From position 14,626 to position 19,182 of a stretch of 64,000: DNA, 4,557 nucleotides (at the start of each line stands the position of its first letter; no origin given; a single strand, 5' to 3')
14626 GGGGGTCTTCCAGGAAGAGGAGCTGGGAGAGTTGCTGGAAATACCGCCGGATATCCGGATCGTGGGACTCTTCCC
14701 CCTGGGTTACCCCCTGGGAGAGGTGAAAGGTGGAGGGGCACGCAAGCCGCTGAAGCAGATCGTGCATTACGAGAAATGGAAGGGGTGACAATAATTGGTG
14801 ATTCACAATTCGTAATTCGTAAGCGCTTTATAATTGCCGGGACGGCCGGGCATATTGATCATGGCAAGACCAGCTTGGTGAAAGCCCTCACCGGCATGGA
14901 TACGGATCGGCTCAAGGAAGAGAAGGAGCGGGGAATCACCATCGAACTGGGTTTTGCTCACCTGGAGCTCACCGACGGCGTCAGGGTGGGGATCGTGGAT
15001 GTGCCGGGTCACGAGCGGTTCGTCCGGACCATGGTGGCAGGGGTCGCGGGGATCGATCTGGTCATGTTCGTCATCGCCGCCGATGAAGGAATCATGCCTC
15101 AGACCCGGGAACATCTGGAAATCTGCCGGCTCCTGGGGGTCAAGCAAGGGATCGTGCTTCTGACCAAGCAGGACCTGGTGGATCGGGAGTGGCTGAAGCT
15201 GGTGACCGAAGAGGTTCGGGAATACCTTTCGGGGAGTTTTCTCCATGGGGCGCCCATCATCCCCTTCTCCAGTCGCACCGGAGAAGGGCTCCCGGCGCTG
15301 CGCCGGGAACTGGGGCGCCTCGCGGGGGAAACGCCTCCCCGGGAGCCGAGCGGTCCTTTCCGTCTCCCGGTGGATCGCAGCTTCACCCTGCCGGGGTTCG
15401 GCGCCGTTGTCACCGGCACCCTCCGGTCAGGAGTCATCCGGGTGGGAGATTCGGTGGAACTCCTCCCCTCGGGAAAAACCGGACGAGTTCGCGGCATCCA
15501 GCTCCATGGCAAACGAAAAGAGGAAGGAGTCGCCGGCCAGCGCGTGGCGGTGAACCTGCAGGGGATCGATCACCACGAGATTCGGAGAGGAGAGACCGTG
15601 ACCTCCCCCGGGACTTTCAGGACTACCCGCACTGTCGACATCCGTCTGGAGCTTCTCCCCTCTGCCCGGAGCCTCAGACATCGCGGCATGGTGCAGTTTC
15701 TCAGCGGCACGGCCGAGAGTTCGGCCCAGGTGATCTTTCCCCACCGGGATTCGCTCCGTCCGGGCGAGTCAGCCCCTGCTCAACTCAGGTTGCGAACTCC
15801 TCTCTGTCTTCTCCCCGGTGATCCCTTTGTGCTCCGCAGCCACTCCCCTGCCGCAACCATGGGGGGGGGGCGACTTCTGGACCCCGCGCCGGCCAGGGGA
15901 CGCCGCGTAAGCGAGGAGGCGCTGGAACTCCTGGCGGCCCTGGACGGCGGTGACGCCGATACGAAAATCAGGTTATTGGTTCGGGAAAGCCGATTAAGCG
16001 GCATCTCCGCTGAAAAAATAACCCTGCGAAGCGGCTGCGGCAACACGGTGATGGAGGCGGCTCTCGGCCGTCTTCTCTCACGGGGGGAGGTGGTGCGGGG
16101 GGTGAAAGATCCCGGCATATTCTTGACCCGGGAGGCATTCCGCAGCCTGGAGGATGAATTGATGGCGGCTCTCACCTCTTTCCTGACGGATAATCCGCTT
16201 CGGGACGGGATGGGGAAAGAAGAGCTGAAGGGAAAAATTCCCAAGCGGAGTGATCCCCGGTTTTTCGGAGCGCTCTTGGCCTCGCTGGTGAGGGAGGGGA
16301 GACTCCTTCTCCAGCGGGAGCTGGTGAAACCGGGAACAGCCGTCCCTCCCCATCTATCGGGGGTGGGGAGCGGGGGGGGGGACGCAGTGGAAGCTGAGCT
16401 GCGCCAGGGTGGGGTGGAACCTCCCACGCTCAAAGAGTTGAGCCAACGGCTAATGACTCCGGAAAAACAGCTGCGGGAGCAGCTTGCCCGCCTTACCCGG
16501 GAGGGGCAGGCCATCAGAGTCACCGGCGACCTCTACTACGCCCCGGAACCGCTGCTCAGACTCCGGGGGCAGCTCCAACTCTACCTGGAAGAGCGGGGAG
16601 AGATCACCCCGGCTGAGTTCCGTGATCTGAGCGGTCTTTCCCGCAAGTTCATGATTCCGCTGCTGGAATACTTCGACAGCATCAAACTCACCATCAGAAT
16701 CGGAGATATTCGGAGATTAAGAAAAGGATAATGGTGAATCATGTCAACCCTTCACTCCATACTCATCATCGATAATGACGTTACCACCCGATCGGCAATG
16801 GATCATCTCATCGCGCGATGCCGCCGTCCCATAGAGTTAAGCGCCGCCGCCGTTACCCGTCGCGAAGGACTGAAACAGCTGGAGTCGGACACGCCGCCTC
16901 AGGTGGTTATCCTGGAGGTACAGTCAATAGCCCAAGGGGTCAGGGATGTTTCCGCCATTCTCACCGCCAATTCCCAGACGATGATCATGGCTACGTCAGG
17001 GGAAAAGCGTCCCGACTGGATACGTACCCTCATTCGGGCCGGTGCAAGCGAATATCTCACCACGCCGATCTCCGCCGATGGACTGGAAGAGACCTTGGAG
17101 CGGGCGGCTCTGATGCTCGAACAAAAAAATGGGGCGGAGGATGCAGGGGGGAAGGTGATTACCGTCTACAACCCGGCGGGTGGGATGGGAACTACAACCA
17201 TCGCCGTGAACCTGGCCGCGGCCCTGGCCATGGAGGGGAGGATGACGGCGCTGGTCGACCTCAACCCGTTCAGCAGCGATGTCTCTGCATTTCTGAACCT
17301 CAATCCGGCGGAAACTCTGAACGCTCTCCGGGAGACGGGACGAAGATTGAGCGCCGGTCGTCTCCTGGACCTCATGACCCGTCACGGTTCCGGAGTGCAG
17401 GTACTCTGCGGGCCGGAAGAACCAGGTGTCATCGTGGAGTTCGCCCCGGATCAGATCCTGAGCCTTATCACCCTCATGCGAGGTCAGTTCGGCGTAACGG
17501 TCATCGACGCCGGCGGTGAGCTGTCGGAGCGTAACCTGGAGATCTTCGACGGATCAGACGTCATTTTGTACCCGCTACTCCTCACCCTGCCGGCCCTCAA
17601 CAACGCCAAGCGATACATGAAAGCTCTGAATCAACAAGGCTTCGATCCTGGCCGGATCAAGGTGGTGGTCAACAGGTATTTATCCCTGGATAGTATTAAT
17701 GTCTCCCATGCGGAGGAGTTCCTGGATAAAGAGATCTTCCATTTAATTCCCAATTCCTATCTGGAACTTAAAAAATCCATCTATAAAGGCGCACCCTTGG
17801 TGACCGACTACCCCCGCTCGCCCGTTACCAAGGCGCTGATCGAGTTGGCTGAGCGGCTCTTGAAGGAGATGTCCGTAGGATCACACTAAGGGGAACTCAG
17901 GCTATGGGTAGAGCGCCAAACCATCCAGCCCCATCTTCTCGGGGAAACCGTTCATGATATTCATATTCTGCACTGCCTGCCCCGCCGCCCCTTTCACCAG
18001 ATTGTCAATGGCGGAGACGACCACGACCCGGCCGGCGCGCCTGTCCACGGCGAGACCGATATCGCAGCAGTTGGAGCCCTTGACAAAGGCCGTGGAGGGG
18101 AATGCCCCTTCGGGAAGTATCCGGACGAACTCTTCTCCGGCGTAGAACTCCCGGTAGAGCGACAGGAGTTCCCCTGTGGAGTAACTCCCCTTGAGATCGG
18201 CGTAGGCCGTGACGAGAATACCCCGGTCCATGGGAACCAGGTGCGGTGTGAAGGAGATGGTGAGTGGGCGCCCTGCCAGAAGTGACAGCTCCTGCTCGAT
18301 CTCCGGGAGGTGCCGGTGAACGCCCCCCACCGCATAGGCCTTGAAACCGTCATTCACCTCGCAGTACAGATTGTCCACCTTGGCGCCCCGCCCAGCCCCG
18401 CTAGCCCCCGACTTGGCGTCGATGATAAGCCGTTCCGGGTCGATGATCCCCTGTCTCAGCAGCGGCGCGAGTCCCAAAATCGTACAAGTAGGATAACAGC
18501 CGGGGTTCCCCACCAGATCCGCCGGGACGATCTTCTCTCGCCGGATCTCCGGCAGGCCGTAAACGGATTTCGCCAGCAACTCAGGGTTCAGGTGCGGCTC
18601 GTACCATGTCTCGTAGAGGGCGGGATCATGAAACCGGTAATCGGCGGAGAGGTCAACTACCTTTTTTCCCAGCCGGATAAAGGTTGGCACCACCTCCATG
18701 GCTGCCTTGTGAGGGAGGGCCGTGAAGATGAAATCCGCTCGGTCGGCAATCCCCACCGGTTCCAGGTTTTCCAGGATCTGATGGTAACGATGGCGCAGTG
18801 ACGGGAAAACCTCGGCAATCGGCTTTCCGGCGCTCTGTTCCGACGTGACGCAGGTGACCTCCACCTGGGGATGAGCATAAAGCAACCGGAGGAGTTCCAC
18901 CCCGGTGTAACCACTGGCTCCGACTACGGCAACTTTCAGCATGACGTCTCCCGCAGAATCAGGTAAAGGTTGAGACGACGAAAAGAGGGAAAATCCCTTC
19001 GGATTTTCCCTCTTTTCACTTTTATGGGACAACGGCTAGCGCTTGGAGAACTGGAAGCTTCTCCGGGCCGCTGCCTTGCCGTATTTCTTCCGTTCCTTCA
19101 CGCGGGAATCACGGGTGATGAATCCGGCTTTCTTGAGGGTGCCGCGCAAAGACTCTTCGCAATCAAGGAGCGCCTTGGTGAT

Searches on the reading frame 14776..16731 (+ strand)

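Call 19: search_protein_families(library=pfam, proteins=[window:14776-16731:+], max_evalue=0.00001)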
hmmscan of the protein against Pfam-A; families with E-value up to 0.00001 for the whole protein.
window:14776-16731:+ (651 aa): 6 families
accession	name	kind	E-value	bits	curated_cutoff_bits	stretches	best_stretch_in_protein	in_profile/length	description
PF00009.33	GTP_EFTU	-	4.2e-35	121.5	26.5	1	17-177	2-180/188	Elongation factor Tu GTP binding domain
PF09107.17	SelB-wing_3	-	1e-20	73.4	23.2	1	603-648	2-47/47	Elongation factor SelB, winged helix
PF09106.17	SelB-wing_2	-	2.7e-15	56.6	22.3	1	464-517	2-55/57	Elongation factor SelB, winged helix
PF03144.31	GTP_EFTU_D2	-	6.5e-14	52.6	30.3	1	209-276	1-73/73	Elongation factor Tu domain 2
PF25461.1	Beta-barrel_SelB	-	1e-08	35.8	27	1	295-373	9-79/80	Selenocysteine-specific elongation factor, beta-barrel domain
PF01926.29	MMR_HSR1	-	3.6e-07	30.7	21.9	1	23-119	4-102/113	50S ribosome-binding GTPase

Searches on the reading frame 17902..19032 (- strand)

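Call 19: search_protein_families(library=pfam, proteins=[window:17902-19032:-], max_evalue=0.00001)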
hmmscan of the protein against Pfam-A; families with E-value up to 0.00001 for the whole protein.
window:17902-19032:- (376 aa): 3 families
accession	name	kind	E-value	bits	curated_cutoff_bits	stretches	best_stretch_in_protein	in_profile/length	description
PF22698.1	Semialdhyde_dhC_1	-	9.3e-64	214.7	27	1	179-344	1-165/165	Semialdehyde dehydrogenase, dimerisation domain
PF01118.30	Semialdhyde_dh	-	7.6e-33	113.9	26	1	33-168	1-118/121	Semialdehyde dehydrogenase, NAD binding domain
PF02774.23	Semialdhyde_dhC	-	3.3e-26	93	26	1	188-347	1-184/184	Semialdehyde dehydrogenase, dimerisation domain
